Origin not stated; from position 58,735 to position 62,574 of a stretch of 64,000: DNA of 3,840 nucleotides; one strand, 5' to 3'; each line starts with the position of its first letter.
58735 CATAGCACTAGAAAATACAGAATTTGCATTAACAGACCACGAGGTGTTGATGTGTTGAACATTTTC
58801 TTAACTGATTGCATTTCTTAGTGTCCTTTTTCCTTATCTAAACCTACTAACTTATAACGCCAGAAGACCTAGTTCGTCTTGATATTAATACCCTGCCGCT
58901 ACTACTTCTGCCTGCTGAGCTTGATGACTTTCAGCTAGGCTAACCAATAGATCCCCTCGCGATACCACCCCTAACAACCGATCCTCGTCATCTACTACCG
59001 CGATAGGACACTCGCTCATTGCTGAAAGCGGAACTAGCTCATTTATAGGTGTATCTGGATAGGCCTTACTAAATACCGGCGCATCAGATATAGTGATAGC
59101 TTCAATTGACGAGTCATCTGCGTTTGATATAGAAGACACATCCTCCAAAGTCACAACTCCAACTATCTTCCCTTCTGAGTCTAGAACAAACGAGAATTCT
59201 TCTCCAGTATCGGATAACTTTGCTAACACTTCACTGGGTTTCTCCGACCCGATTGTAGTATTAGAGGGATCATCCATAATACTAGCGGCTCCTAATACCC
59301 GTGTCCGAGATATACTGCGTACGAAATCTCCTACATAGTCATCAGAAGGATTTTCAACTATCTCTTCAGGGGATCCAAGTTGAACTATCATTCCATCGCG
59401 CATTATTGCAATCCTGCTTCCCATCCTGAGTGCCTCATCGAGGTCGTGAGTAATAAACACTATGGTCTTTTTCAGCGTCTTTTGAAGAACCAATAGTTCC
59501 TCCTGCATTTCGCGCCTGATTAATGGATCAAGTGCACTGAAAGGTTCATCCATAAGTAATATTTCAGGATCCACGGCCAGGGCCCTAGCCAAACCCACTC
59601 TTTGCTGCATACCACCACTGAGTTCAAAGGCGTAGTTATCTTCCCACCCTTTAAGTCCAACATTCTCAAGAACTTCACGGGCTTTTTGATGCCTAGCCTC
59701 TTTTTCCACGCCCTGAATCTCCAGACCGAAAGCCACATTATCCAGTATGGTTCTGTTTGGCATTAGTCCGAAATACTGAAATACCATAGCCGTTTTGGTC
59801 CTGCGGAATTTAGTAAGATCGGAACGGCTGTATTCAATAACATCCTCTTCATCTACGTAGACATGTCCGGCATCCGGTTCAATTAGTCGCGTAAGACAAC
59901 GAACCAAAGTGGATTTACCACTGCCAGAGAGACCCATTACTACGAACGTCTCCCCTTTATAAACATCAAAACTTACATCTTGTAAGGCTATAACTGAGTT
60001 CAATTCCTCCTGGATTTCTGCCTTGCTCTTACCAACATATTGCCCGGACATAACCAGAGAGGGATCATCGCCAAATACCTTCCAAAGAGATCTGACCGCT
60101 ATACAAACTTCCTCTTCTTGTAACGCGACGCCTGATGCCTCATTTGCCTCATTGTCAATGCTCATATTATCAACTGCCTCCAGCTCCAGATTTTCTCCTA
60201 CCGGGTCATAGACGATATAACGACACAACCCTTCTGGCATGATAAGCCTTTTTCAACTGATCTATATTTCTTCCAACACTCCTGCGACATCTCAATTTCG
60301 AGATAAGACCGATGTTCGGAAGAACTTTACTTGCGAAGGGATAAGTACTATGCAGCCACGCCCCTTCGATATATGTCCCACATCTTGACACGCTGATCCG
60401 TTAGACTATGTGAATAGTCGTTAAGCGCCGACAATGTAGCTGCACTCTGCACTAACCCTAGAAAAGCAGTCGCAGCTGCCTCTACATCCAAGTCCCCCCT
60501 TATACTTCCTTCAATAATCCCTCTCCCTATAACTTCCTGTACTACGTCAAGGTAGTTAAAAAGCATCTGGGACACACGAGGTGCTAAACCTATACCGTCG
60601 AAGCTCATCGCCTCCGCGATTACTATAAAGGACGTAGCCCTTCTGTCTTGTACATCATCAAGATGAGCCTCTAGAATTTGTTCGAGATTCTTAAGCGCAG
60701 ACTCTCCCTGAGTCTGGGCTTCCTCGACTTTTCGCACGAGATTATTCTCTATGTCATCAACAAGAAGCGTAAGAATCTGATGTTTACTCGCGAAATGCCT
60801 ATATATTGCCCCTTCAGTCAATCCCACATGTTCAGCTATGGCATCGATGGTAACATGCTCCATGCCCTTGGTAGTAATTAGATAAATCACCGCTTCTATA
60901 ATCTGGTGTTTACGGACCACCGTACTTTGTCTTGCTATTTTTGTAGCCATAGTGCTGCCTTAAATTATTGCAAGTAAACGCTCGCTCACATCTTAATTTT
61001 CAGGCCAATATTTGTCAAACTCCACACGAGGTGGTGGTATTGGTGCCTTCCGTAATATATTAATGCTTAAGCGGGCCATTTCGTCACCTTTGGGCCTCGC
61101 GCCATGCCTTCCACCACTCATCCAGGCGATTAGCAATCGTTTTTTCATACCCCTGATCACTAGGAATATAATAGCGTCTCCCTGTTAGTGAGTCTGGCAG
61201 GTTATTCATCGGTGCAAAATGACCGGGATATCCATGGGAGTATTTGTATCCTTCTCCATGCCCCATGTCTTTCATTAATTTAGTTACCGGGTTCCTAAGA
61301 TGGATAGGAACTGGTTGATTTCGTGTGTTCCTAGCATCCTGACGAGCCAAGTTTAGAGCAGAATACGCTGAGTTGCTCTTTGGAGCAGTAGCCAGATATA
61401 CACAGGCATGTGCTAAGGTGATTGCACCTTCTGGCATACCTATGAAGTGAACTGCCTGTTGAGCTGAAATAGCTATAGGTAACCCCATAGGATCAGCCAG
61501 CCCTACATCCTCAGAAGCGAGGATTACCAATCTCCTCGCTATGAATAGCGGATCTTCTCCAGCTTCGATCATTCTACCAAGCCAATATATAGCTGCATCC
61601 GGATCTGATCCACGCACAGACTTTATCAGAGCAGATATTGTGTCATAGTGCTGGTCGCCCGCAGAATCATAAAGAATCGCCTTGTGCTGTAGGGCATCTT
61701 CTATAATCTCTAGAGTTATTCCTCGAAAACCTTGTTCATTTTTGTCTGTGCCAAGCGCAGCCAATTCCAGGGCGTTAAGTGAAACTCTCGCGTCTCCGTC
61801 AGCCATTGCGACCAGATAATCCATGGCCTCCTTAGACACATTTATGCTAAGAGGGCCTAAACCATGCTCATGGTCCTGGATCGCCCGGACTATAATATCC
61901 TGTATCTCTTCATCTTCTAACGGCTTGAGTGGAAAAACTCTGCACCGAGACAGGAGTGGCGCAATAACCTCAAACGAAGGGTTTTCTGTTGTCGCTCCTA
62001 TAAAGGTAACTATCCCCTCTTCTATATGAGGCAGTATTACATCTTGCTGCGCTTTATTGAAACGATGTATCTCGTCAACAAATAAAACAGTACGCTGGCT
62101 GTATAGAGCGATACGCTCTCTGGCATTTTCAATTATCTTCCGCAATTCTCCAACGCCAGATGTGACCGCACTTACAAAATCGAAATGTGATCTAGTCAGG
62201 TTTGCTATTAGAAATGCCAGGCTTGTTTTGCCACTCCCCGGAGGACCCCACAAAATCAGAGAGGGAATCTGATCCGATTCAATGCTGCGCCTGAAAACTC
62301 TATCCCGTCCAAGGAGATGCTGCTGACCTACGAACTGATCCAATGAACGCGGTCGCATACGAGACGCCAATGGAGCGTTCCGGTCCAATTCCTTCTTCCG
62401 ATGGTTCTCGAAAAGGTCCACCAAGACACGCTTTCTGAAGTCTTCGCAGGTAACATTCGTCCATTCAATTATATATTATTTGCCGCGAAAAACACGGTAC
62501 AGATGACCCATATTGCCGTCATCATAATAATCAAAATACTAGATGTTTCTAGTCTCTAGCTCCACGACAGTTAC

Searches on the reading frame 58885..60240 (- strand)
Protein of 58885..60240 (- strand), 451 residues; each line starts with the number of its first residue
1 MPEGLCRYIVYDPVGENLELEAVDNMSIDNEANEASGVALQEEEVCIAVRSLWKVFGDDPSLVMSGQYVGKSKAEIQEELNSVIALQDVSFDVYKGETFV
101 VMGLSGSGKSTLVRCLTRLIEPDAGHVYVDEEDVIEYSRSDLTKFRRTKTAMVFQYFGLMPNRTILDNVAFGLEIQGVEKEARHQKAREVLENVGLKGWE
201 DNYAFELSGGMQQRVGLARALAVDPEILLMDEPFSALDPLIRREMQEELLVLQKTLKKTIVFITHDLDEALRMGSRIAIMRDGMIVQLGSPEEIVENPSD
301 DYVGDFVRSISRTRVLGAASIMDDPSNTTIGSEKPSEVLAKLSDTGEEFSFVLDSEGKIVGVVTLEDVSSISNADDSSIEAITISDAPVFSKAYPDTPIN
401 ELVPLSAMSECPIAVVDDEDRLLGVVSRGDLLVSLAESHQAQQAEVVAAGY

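Call 13: search_protein_families(library=pfam, proteins=[window:58885-60240:-])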
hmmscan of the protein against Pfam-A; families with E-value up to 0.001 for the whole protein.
window:58885-60240:- (451 aa): 4 families
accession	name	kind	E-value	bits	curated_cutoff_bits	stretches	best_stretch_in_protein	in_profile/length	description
PF00005.33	ABC_tran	-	1.2e-34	120.3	25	1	86-234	1-136/137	ABC transporter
PF00571.33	CBS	-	3.1e-11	43.9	24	1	393-435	12-55/57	CBS domain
PF13304.12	AAA_21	-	5.9e-08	33.6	27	1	204-266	235-299/304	AAA domain, putative AbiEii toxin, Type IV TA system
PF13191.12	AAA_16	-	6e-05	24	32.6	1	95-137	24-63/167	AAA ATPase domain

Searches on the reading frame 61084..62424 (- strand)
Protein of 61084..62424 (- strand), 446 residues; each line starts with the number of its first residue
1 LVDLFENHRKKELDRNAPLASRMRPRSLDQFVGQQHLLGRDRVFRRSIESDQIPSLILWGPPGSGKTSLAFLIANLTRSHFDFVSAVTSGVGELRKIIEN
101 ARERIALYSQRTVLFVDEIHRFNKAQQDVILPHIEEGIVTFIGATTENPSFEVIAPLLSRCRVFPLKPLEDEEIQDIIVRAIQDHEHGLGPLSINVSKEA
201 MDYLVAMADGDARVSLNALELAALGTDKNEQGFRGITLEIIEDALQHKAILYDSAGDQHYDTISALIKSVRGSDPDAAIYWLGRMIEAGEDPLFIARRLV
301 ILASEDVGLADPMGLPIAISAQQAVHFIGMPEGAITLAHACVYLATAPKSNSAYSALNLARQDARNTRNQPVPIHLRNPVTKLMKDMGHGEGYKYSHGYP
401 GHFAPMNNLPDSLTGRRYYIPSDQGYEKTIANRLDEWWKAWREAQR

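Call 13: search_protein_families(library=pfam, proteins=[window:61084-62424:-])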
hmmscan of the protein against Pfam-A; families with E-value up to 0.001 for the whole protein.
window:61084-62424:- (446 aa): 10 families
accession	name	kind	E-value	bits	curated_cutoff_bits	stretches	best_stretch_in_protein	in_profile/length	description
PF12002.13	MgsA_C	-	2e-69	233.2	27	1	272-438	1-167/167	MgsA AAA+ ATPase C terminal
PF16193.11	AAA_assoc_2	-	1.2e-27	96.4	34.3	1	193-271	4-81/81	AAA C-terminal domain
PF05496.18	RuvB_N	-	2.7e-14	53.7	27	1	23-140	1-114/159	Holliday junction DNA helicase RuvB P-loop domain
PF00004.35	AAA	-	4e-13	50.4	21.2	1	56-163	1-125/131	ATPase family associated with various cellular activities (AAA)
PF13191.12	AAA_16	-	1.3e-05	26.2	32.6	0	46-80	17-52/167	AAA ATPase domain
PF07728.20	AAA_5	-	4.8e-05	23.8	22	1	56-142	2-98/139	AAA domain (dynein-related subfamily)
PF20720.3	nSTAND3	-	0.00017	21.8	27.2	1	56-107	20-70/155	Novel STAND NTPase 3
PF01078.27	Mg_chelatase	-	0.00022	21.1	20.3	0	55-76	24-45/207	Magnesium chelatase, subunit ChlI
PF13173.12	AAA_14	-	0.00029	21.3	27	1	55-172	4-126/129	AAA domain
PF00158.32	Sigma54_activat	-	0.00094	19.3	20.2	0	110-149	93-132/168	Sigma-54 interaction domain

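Call 54: find_encoding_contigs(protein=window:61084-62424:-, flank=10000, max_places=2)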
Protein window:61084-62424:- (446 aa): no gene with exactly this product is on record in the collection.
